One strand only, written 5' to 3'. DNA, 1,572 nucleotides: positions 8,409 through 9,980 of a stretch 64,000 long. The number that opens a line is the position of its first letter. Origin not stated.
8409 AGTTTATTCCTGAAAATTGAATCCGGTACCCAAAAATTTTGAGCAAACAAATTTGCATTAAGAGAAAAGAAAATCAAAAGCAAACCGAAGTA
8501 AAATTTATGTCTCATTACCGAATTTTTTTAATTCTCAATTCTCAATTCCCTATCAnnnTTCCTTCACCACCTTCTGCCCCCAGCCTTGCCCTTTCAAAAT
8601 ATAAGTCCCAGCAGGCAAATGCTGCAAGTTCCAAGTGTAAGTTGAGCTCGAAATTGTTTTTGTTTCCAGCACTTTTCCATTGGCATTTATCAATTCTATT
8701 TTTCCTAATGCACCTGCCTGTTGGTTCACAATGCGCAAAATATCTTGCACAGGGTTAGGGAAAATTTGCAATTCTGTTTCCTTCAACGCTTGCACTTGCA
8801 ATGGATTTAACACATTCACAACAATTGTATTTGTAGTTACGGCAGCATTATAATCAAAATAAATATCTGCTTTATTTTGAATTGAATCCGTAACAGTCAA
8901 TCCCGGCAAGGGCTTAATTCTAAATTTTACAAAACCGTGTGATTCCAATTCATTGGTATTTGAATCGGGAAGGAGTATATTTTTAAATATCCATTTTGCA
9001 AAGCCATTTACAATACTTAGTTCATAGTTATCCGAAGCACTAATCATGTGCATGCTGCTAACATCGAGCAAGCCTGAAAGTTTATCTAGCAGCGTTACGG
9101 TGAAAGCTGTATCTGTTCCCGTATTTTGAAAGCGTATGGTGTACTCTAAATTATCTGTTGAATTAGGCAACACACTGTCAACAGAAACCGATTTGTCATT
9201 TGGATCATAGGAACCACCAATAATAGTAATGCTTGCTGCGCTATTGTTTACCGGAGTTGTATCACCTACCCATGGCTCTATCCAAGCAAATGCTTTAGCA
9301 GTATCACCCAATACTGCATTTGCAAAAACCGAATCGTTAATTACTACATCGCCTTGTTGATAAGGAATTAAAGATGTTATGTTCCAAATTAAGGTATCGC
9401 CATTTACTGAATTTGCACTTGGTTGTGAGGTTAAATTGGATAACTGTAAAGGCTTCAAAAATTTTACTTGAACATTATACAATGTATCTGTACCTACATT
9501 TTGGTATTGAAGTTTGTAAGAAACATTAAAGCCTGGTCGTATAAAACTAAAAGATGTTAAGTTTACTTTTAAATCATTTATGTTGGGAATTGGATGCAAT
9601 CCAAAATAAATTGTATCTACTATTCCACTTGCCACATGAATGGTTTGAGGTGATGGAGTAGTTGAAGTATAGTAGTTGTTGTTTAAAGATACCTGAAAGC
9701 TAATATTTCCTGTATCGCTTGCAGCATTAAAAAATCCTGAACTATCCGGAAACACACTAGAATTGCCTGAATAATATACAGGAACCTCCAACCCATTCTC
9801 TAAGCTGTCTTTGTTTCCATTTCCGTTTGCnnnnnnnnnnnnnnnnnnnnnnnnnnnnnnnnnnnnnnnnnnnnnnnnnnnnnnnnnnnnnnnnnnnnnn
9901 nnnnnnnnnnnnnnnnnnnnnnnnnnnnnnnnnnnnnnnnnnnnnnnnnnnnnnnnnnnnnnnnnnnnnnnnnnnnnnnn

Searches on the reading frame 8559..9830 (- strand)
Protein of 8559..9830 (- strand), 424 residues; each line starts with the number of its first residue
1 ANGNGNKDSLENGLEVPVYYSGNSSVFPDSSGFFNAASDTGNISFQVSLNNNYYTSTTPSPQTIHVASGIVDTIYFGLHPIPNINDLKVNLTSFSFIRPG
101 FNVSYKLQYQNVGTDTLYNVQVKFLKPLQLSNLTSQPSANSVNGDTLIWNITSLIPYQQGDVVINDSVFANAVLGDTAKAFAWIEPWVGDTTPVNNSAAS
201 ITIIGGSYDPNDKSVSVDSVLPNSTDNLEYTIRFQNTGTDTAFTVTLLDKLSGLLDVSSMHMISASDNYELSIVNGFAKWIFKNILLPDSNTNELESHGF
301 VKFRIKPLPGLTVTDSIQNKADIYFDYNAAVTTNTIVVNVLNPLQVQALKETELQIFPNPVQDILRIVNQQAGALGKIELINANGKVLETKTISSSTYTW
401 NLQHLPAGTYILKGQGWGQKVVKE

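Call 25: find_related_loci(query=A1, collection=genome_contigs, flank=10000)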
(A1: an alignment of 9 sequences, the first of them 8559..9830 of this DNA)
Query A1 (424 aa) in genome_contigs; peptide patterns used: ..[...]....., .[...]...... (x = any residue, [..] = any of these).
600 stretches matched a pattern (row limit reached: there are more); 578 encode a relative of the query (tblastn E <= 1e-3); the best 80 are kept; 80 distinct loci.
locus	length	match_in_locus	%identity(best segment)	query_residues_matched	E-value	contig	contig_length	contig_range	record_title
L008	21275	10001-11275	38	2-413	1e-65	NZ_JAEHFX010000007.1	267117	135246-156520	Adhaeribacter terrigena strain BT258 NODE_7_length_267117_cov_58.482999, whole genome shotgun sequence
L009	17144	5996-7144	37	39-413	1e-60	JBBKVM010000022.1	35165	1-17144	MAG: Bacteroidia bacterium isolate metabat_bins.79 k119_2764885, whole genome shotgun sequence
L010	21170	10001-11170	35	31-415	6e-59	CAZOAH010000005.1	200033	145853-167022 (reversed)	MAG TPA_asm: uncultured Akkermansia sp. isolate SRP319275_co3_213 genome assembly, contig: NODE_85_length_200033_cov_27.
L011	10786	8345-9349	39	30-351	5e-58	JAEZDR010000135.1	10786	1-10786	MAG: Bacteroidetes bacterium isolate OH_CBrB_301 k127_1109332, whole genome shotgun sequence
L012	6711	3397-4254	44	54-336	6e-57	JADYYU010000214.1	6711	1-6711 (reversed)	MAG: Chitinophagaceae bacterium isolate SJ544 c_000000878218, whole genome shotgun sequence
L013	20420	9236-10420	35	39-424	3e-56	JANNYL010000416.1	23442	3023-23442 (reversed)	MAG: Flavobacteriales bacterium isolate VAR_34_concoct_196_sub VAR_34_k141_401593, whole genome shotgun sequence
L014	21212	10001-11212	36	27-416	4e-55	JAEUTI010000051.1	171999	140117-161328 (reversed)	MAG: Bacteroidia bacterium isolate new MAG-325 k141_1758984, whole genome shotgun sequence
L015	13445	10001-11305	33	2-424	6e-55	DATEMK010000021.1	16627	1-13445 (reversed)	MAG TPA_asm: Bacteroidia bacterium isolate SMAG_U8940 k141_419360, whole genome shotgun sequence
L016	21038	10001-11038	36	72-415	5e-55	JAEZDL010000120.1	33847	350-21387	MAG: Bacteroidetes bacterium isolate OH_CBrB_290 k127_2659391, whole genome shotgun sequence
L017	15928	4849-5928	35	76-424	5e-55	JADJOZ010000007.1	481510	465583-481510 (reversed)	MAG: Bacteroidetes bacterium isolate Fred_18-Q3-R57-64_BATAC.274 tig00006488-10-4803740, whole genome shotgun sequence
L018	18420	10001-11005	33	81-413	6e-54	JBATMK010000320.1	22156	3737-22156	MAG: Flavobacteriales bacterium isolate MFD10527_ilm_asm_bin7 k127_135501, whole genome shotgun sequence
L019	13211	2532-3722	35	1-386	2e-53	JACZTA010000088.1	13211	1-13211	MAG: Bacteroidetes bacterium isolate B12T1B10 B12T1B10_NODE2742, whole genome shotgun sequence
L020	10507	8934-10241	34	2-420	3e-53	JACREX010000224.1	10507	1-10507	MAG: Bacteroidia bacterium isolate NC_groundwater_1710_Pr3_B-0.1um_39_22 SR-2_scaffold_141_3423834, whole genome shotgun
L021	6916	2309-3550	32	2-413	2e-53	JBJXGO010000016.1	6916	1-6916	MAG: Saprospiraceae bacterium isolate F1F2.bin.255 k127_37713, whole genome shotgun sequence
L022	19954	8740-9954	34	27-423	5e-53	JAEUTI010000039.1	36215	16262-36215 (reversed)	MAG: Bacteroidia bacterium isolate new MAG-325 k141_1140067, whole genome shotgun sequence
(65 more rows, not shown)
